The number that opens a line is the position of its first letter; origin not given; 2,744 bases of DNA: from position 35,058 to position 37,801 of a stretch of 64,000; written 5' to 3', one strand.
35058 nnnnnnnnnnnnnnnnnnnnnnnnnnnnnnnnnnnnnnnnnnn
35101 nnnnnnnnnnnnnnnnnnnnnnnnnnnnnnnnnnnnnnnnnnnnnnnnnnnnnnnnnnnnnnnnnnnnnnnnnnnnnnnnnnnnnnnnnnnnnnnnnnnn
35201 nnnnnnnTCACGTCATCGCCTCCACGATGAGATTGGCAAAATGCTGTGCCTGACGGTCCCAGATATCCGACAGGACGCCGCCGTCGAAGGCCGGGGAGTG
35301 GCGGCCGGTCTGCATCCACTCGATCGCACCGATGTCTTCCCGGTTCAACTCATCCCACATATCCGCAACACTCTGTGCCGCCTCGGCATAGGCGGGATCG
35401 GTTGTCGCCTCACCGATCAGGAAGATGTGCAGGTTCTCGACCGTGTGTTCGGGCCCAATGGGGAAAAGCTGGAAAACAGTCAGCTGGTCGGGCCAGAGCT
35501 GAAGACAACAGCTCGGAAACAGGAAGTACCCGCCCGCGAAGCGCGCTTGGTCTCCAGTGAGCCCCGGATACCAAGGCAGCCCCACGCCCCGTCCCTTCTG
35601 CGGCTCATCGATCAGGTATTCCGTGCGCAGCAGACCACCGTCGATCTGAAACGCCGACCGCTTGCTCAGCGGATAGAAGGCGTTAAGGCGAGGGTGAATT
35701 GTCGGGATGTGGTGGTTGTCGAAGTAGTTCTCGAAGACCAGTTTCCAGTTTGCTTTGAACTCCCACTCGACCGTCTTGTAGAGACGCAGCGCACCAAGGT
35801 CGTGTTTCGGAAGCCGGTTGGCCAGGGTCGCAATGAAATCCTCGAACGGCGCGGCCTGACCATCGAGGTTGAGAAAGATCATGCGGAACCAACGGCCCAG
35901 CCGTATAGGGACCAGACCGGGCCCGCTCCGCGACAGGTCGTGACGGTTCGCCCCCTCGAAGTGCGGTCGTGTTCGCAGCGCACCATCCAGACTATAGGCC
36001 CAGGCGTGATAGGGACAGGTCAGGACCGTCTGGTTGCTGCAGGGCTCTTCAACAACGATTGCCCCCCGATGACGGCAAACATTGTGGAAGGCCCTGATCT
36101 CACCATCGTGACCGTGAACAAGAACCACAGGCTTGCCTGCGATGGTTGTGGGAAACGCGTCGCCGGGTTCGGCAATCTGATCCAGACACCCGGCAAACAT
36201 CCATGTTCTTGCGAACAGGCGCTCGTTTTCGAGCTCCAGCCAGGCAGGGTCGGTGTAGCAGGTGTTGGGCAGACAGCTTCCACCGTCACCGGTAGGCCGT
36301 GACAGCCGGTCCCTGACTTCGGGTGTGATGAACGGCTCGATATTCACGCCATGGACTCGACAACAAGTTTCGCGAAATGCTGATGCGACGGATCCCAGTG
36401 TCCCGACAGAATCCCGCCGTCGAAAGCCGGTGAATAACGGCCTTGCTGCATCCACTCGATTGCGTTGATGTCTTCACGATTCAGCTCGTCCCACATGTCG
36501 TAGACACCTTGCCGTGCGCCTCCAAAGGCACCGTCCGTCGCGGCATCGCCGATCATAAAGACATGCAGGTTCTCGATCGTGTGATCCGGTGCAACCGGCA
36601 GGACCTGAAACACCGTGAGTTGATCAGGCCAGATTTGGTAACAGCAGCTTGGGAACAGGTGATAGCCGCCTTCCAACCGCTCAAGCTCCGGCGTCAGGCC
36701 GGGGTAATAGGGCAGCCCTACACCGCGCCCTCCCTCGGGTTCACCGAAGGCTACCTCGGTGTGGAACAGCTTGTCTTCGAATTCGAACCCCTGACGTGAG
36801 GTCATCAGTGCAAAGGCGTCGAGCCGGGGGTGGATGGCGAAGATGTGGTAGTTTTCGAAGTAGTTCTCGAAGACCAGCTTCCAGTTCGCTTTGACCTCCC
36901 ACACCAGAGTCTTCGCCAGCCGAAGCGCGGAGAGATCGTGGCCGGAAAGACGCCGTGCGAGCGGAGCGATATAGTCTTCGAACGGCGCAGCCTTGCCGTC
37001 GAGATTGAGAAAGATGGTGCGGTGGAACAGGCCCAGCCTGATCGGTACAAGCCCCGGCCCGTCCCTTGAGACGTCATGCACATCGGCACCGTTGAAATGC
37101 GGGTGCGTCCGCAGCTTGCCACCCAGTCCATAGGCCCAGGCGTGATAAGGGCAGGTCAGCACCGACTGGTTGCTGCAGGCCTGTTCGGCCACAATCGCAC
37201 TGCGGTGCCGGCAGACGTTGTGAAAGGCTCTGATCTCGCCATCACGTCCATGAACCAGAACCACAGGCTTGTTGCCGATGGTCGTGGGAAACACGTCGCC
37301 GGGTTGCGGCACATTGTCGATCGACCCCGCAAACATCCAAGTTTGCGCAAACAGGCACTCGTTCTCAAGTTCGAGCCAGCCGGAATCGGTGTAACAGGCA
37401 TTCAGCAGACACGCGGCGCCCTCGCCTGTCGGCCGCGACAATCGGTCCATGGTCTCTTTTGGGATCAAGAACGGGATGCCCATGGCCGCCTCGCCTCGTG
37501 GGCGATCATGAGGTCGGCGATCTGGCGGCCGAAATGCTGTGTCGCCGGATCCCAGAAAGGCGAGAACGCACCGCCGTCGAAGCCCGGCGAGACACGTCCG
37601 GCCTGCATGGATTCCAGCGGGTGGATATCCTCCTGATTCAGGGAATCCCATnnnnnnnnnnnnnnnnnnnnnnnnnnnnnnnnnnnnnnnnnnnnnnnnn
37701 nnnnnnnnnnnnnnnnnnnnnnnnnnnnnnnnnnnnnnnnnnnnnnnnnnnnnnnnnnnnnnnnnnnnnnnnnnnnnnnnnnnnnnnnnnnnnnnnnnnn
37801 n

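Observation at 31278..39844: Six-gene operon with three tandem Rieske oxygenase paralogues and two tandem StcD/DgcA-like flavin/Fe-S demethylase paralogues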

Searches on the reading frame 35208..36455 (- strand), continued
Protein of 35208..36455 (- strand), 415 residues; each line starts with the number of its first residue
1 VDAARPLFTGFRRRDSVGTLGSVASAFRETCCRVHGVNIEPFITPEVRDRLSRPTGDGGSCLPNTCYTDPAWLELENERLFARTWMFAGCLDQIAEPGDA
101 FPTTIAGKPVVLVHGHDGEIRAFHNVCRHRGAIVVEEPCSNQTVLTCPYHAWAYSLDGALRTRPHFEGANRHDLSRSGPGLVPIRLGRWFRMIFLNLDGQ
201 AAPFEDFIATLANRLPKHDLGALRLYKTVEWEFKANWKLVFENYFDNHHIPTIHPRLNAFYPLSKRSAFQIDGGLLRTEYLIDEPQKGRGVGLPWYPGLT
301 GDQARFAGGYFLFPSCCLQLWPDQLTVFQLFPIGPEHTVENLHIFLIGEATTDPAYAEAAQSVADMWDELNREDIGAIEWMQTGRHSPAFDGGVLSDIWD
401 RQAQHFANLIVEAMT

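Call 30: find_encoding_contigs(protein=P0006, flank=10000, max_places=2)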
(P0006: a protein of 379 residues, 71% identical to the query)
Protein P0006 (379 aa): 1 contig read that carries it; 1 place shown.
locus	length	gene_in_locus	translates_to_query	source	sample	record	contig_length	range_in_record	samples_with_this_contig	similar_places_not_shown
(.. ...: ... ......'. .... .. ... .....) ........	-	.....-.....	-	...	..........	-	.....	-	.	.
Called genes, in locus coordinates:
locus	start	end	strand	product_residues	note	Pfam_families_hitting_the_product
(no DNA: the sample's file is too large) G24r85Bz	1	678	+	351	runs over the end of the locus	PF00389:2-Hacid_dh, PF02826:2-Hacid_dh_C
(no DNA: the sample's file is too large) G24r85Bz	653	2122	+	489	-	PF00884:Sulfatase, PF16347:SGSH_C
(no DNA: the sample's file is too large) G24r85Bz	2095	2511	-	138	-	PF13410:GST_C_2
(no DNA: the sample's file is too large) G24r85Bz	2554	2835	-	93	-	PF13417:GST_N_3, PF13409:GST_N_2, PF02798:GST_N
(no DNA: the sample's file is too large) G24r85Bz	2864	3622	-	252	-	PF00596:Aldolase_II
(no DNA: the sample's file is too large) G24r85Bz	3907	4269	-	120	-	PF02668:TauD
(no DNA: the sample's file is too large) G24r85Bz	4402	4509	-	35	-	-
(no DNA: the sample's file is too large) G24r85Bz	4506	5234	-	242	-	PF03328:HpcH_HpaI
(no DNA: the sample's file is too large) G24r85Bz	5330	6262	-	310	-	PF04069:OpuAC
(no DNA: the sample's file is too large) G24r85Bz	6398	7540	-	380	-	PF00355:Rieske, PF00848:Ring_hydroxyl_A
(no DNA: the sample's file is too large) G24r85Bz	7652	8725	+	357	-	PF08240:ADH_N, PF00107:ADH_zinc_N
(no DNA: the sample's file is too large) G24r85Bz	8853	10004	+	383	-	PF00355:Rieske, PF00848:Ring_hydroxyl_A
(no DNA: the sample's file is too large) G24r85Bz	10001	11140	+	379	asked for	PF00355:Rieske, PF00848:Ring_hydroxyl_A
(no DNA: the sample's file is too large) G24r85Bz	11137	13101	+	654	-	PF00724:Oxidored_FMN, PF00070:Pyr_redox (faint), PF00890:FAD_binding_2 (weak), PF03486:HI0933_like (weak), PF07992:Pyr_redox_2, PF12831:FAD_oxidored, PF13450:NAD_binding_8 (weak)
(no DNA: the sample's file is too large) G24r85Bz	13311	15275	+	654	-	PF00724:Oxidored_FMN, PF03486:HI0933_like (weak), PF07992:Pyr_redox_2, PF00890:FAD_binding_2 (weak), PF12831:FAD_oxidored (weak), PF13450:NAD_binding_8 (weak)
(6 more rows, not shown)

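Call 31: find_encoding_contigs(protein=P0003, flank=10000, max_places=2)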
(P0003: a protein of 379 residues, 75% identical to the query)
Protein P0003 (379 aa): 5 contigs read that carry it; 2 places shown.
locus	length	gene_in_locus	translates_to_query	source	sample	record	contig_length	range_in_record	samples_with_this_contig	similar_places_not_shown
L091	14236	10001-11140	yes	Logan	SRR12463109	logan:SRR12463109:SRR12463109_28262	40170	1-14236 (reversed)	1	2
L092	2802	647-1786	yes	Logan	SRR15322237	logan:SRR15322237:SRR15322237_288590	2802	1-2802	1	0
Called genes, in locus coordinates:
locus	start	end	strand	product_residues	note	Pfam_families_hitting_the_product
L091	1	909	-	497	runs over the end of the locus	PF00070:Pyr_redox (faint), PF00890:FAD_binding_2, PF01266:DAO, PF03486:HI0933_like (faint), PF07992:Pyr_redox_2 (faint), PF12831:FAD_oxidored (faint), PF13450:NAD_binding_8 (faint)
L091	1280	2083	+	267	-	PF23169:HalD, PF22814:WelO5 (weak)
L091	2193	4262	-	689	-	PF00724:Oxidored_FMN, PF00070:Pyr_redox (faint), PF07992:Pyr_redox_2, PF12831:FAD_oxidored (faint), PF13450:NAD_binding_8, PF22620:OYE-like_second_a-b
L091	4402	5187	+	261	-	PF00596:Aldolase_II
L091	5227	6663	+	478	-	PF00884:Sulfatase, PF16347:SGSH_C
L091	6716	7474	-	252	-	PF00596:Aldolase_II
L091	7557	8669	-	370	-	PF00355:Rieske, PF00848:Ring_hydroxyl_A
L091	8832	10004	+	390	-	PF00355:Rieske, PF00848:Ring_hydroxyl_A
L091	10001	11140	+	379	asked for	PF00355:Rieske, PF00848:Ring_hydroxyl_A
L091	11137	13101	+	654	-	PF00724:Oxidored_FMN, PF00070:Pyr_redox (faint), PF00890:FAD_binding_2 (weak), PF01266:DAO (faint), PF03486:HI0933_like (weak), PF07992:Pyr_redox_2, PF12831:FAD_oxidored, PF13450:NAD_binding_8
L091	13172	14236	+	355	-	?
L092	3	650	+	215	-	?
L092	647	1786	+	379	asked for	PF00355:Rieske, PF00848:Ring_hydroxyl_A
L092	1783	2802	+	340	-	?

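Call 45: find_encoding_contigs(protein=P0015, flank=10000, max_places=1)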
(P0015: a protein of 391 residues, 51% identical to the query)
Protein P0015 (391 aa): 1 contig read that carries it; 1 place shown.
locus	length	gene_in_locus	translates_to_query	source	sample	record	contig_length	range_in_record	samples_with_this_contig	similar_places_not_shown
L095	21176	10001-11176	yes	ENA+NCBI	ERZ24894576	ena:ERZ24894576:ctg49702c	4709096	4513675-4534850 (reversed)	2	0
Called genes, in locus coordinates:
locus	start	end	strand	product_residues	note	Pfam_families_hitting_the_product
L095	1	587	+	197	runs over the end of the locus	-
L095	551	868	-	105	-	-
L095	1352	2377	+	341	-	PF00962:A_deaminase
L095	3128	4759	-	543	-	PF24521:Ank_KRIT1 (faint), PF12796:Ank_2, PF13606:Ank_3 (faint), PF13637:Ank_4 (faint), PF13857:Ank_5 (weak), PF12796:Ank_2, PF00023:Ank (weak), PF08239:SH3_3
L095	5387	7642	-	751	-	PF00023:Ank (faint), PF12796:Ank_2, PF13606:Ank_3 (faint), PF13637:Ank_4 (faint), PF13857:Ank_5 (weak), PF12796:Ank_2, PF06347:SH3_4 (weak), PF08239:SH3_3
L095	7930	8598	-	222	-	-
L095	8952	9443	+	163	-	PF05014:Nuc_deoxyrib_tr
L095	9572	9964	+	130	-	PF04828:GFA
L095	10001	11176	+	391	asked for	PF00355:Rieske, PF00848:Ring_hydroxyl_A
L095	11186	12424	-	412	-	PF00557:Peptidase_M24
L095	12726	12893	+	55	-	-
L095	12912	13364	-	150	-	-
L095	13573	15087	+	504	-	PF00884:Sulfatase, PF16347:SGSH_C, PF12411:Choline_sulf_C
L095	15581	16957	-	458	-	PF08751:TrwC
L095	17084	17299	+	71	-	-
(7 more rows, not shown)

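Call 46: find_encoding_contigs(protein=P0040, flank=10000, max_places=1)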
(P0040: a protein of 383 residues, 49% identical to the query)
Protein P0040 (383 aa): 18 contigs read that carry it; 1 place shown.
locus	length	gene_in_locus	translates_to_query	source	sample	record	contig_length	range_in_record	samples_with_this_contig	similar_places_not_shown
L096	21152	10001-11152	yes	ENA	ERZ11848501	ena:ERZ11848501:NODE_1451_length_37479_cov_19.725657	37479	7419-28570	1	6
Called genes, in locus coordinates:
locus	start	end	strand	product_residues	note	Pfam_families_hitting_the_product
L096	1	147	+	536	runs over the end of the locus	PF00496:SBP_bac_5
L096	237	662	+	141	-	PF13428:TPR_14 (faint), PF13432:TPR_16 (weak), PF14559:TPR_19 (faint)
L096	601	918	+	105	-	PF13469:Sulfotransfer_3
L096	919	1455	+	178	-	PF13469:Sulfotransfer_3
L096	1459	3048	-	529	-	PF00743:FMO-like, PF01266:DAO (faint), PF03486:HI0933_like (faint), PF07992:Pyr_redox_2, PF13450:NAD_binding_8, PF13454:NAD_binding_9 (faint), PF13738:Pyr_redox_3, PF13434:Lys_Orn_oxgnase (weak)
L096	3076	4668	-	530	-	PF00743:FMO-like, PF01266:DAO (faint), PF07992:Pyr_redox_2, PF13434:Lys_Orn_oxgnase (faint), PF13450:NAD_binding_8, PF13738:Pyr_redox_3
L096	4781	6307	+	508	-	PF00884:Sulfatase, PF16347:SGSH_C, PF12411:Choline_sulf_C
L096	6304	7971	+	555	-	PF00732:GMC_oxred_N, PF05199:GMC_oxred_C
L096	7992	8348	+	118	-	PF14559:TPR_19 (faint), PF13428:TPR_14 (faint)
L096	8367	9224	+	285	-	-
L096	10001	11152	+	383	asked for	PF00355:Rieske, PF00848:Ring_hydroxyl_A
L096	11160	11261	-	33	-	-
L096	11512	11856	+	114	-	PF03649:UPF0014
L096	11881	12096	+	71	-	-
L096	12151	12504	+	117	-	-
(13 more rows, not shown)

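Call 47: find_encoding_contigs(protein=P0013, flank=10000, max_places=1)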
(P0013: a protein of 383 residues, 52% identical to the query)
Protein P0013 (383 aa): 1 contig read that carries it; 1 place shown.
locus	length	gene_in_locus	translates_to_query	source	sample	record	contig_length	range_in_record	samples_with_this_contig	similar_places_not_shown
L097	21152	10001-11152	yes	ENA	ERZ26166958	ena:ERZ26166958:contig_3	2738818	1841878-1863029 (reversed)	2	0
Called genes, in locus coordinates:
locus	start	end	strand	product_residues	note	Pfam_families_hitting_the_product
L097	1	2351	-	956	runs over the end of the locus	PF18339:Tudor_1_RapA, PF18337:Tudor_RapA, PF00176:SNF2-rel_dom, PF00270:DEAD (weak), PF04851:ResIII, PF00271:Helicase_C, PF12137:RapA_C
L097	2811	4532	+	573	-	PF01979:Amidohydro_1 (faint), PF07969:Amidohydro_3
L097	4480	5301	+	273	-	PF01925:TauE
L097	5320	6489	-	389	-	PF01546:Peptidase_M20, PF07687:M20_dimer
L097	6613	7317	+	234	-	PF02798:GST_N, PF13417:GST_N_3, PF13409:GST_N_2, PF00043:GST_C (faint), PF13410:GST_C_2 (weak)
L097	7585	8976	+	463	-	PF00939:Na_sulph_symp, PF03600:CitMHS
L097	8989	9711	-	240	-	PF00596:Aldolase_II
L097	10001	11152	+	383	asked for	PF00355:Rieske, PF00848:Ring_hydroxyl_A, PF19112:VanA_C (weak)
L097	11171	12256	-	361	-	PF00155:Aminotran_1_2, PF00266:Aminotran_5 (weak)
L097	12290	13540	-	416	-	PF01565:FAD_binding_4, PF04030:ALO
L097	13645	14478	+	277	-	PF03372:Exo_endo_phos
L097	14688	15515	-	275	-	PF06339:Ectoine_synth, PF07883:Cupin_2 (weak), PF02311:AraC_binding (faint), PF06339:Ectoine_synth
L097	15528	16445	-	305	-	PF08450:SGL, PF24684:Vgb_lyase (faint), PF01731:Arylesterase (faint)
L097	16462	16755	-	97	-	PF03992:ABM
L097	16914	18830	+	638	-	PF02129:Peptidase_S15, PF08530:PepX_C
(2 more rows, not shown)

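Call 89: search_protein_families(library=ncbifam, proteins=[L047:10001-11032:+, L025:10001-11065:+, L038:10001-11053:+, L056:10001-10978:+, L061:5329-6357:+, L077:10001-11116:+], max_evalue=1e-30)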
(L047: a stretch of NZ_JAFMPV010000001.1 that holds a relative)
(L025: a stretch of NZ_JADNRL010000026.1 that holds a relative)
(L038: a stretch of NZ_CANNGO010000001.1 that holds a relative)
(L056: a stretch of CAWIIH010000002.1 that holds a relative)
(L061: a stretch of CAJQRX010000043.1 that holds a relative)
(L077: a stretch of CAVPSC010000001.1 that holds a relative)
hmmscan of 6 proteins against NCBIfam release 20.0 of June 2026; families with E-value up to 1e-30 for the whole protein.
L047:10001-11032:+ (344 aa): 1 family
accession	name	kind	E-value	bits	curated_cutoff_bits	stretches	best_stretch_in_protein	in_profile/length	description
NF058607.1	GlBtMonoOxGbcA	equivalog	3.1e-34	118.1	670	1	2-210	34-230/420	glycine betaine monooxygenase oxygenase subunit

L025:10001-11065:+ (355 aa): 1 family
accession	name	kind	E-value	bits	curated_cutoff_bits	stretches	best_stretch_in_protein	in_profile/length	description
NF058607.1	GlBtMonoOxGbcA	equivalog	2.3e-33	115.3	670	0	1-214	33-234/420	glycine betaine monooxygenase oxygenase subunit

L038:10001-11053:+ (351 aa): 0 families

L056:10001-10978:+ (326 aa): 2 families
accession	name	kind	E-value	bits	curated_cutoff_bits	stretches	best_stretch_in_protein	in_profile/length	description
NF058607.1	GlBtMonoOxGbcA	equivalog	1.2e-39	135.9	670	1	3-199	32-226/420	glycine betaine monooxygenase oxygenase subunit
NF042946.1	3PPDioc_HcaE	equivalog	7.1e-36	124.2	830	1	4-206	16-225/450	3-phenylpropionate/cinnamic acid dioxygenase subunit alpha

L061:5329-6357:+ (343 aa): 2 families
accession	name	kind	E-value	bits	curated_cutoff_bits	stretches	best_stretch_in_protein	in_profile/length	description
NF058607.1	GlBtMonoOxGbcA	equivalog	3.5e-39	134.4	670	1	1-199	33-225/420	glycine betaine monooxygenase oxygenase subunit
NF041684.1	ant_diox_AndAc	equivalog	3.2e-31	108.3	750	1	2-200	24-226/418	anthranilate 1,2-dioxygenase large subunit AndAc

L077:10001-11116:+ (372 aa): 1 family
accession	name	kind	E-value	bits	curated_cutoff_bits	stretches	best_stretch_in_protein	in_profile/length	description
NF058607.1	GlBtMonoOxGbcA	equivalog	2.7e-42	144.7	670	1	20-223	28-229/420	glycine betaine monooxygenase oxygenase subunit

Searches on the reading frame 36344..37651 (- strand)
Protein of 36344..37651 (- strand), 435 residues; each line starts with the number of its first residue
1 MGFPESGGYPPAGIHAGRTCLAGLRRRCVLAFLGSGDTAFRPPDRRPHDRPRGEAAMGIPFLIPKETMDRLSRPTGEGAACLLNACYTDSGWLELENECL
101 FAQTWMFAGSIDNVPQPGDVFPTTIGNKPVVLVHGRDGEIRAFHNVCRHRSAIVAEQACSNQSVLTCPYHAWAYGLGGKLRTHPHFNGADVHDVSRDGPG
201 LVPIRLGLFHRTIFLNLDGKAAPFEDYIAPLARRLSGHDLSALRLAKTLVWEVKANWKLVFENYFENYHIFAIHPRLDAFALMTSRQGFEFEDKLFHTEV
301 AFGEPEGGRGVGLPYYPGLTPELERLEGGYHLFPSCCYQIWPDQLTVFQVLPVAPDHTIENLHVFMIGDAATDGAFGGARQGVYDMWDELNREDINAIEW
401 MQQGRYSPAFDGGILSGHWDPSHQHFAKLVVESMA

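Call 4: search_protein_families(library=pfam, proteins=[window:36344-37651:-])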
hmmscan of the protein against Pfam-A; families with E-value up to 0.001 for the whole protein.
window:36344-37651:- (435 aa): 2 families
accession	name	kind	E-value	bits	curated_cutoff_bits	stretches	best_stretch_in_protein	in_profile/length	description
PF00848.25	Ring_hydroxyl_A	-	7.7e-31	108.1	24.9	1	243-434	4-206/208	Ring hydroxylating alpha subunit (catalytic domain)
PF00355.32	Rieske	-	3e-18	65.9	20.3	1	105-186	2-81/88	Rieske [2Fe-2S] domain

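Call 10: search_protein_families(library=ncbifam, proteins=[window:36344-37651:-], max_evalue=1e-10)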
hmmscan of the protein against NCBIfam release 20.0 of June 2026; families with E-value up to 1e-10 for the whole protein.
window:36344-37651:- (435 aa): 5 families
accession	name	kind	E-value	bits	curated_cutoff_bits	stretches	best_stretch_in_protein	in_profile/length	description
NF058607.1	GlBtMonoOxGbcA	equivalog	3e-41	141.3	670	1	82-277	33-225/420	glycine betaine monooxygenase oxygenase subunit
NF042946.1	3PPDioc_HcaE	equivalog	3.5e-32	112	830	1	85-274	19-214/450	3-phenylpropionate/cinnamic acid dioxygenase subunit alpha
TIGR03229.1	benzo_1_2_benA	equivalog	6.1e-23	81.4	780.95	1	77-279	11-220/433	benzoate 1,2-dioxygenase large subunit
TIGR03228.1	anthran_1_2_A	equivalog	2.8e-22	79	671.9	1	82-276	16-215/438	anthranilate 1,2-dioxygenase large subunit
NF041684.1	ant_diox_AndAc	equivalog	3.9e-22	78.4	750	1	89-276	30-224/418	anthranilate 1,2-dioxygenase large subunit AndAc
